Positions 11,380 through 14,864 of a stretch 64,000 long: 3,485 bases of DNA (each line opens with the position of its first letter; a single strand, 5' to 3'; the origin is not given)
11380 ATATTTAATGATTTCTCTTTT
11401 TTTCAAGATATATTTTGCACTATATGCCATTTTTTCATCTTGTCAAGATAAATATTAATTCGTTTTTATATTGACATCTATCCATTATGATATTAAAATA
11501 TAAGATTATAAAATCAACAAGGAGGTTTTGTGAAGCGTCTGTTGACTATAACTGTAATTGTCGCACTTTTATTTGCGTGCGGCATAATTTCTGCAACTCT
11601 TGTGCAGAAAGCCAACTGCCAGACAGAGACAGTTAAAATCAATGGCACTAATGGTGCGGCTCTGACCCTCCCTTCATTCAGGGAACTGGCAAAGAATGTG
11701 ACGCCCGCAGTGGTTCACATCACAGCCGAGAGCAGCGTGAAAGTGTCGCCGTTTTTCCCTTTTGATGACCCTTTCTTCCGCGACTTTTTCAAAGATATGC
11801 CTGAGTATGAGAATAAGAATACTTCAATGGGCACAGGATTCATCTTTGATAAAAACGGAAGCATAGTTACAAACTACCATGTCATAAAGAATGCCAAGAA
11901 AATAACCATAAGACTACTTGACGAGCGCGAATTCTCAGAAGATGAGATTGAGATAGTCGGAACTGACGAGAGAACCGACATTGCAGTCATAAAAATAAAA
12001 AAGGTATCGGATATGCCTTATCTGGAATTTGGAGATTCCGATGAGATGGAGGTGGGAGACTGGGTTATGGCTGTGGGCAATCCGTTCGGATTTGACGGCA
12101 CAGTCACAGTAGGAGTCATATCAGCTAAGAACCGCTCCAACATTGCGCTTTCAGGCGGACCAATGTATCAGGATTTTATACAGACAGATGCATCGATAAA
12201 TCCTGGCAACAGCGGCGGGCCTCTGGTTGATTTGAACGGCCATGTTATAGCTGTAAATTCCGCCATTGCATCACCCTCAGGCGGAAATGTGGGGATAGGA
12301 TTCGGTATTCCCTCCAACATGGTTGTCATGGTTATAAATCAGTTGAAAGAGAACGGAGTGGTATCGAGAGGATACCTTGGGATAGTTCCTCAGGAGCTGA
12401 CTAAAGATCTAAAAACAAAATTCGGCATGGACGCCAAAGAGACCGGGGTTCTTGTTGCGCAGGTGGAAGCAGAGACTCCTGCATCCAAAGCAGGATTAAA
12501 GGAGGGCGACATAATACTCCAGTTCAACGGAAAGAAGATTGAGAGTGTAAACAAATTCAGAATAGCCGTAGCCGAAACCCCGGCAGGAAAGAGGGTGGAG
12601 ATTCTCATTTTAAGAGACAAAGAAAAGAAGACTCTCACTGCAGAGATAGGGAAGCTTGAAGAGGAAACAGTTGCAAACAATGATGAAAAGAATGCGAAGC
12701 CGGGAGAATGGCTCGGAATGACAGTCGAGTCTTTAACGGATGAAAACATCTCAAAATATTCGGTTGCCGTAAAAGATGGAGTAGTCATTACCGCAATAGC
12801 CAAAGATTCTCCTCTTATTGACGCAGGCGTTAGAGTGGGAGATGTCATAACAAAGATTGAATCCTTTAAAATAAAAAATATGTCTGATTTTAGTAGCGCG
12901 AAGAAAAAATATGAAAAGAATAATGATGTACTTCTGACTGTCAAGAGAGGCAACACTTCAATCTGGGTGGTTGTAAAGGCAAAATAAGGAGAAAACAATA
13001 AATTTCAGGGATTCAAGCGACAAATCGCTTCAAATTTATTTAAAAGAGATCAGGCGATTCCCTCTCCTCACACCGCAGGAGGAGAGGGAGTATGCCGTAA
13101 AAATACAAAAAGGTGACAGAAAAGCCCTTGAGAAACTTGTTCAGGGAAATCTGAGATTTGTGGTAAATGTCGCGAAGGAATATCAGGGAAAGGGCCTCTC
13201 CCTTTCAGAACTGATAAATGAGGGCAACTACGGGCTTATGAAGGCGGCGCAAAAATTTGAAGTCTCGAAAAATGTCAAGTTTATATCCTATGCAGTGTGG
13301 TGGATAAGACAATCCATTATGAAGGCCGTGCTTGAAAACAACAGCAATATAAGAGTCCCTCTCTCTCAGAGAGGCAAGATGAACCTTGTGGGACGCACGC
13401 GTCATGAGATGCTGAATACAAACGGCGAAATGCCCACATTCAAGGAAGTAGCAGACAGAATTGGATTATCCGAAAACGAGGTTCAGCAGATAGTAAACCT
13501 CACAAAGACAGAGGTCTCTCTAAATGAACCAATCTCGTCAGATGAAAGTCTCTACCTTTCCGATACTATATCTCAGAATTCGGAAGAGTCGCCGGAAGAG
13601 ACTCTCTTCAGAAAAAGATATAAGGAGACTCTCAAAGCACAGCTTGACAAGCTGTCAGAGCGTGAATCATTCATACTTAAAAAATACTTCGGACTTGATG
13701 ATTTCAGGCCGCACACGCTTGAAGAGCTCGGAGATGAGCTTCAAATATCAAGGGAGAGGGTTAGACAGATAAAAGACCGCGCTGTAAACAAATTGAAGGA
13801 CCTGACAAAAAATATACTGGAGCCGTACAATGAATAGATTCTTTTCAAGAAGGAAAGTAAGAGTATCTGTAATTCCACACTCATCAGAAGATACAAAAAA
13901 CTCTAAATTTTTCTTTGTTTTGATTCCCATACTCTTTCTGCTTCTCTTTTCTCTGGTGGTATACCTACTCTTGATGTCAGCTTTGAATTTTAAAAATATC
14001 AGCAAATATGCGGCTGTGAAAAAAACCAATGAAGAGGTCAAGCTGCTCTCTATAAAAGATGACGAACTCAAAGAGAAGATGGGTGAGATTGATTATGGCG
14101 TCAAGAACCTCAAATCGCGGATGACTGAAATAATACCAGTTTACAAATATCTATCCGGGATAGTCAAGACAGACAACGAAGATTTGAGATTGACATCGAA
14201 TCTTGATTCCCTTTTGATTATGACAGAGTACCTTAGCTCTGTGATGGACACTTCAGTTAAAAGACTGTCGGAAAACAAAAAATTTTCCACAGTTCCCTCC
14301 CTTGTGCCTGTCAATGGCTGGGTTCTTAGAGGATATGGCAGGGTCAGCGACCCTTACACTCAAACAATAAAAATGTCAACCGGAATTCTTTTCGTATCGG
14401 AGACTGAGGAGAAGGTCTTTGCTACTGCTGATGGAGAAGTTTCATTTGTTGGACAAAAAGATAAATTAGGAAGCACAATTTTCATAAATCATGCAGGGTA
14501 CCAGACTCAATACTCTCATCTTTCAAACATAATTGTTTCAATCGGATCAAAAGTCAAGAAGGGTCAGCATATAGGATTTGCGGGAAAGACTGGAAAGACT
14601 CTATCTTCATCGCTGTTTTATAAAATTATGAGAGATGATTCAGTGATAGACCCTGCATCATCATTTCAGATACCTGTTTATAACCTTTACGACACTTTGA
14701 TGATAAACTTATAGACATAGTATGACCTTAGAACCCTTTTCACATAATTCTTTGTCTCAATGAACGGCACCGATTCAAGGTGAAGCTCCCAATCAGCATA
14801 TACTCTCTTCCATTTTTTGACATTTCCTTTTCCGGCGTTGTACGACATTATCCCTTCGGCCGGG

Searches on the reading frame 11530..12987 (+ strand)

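Call 70: search_protein_families(library=pfam, proteins=[window:11530-12987:+], max_evalue=0.0001)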
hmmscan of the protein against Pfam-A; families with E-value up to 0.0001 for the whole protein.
window:11530-12987:+ (485 aa): 7 families
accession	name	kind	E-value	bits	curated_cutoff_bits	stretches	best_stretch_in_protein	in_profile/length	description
PF13365.12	Trypsin_2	-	3.2e-30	106.2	27.6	1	101-242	1-144/144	Trypsin-like peptidase domain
PF13180.12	PDZ_2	-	1.6e-29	102.4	27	2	281-372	1-79/80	PDZ domain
PF00089.32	Trypsin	-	1.3e-20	74.6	20.6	1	98-268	24-219/220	Trypsin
PF17820.7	PDZ_6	-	4.2e-19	68.5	27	2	309-362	2-54/54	PDZ domain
PF00595.29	PDZ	-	8.3e-18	65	23.2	2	279-360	8-80/81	PDZ domain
PF14685.13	PDZ_Tricorn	-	6.6e-07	29.7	25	0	425-475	29-80/88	Tricorn protease PDZ domain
PF12812.13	PDZ_1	-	1.1e-05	25.7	28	0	393-460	9-74/78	PDZ-like domain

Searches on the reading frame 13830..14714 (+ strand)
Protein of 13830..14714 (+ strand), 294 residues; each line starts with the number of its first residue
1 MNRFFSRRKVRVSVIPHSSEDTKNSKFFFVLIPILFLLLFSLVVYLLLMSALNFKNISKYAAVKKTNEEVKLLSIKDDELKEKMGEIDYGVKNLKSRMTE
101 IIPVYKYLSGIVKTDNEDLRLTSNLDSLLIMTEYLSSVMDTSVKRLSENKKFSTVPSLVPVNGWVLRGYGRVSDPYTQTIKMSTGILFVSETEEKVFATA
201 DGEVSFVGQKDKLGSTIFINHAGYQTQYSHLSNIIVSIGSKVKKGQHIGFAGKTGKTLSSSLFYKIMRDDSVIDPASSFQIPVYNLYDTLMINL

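Call 70: search_protein_families(library=pfam, proteins=[window:13830-14714:+], max_evalue=0.0001)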
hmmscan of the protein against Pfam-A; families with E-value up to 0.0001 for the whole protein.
window:13830-14714:+ (294 aa): 1 family
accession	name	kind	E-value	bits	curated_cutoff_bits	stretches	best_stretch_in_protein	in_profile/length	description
PF01551.29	Peptidase_M23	-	7.2e-21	74.6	28.7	1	182-275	2-96/96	Peptidase family M23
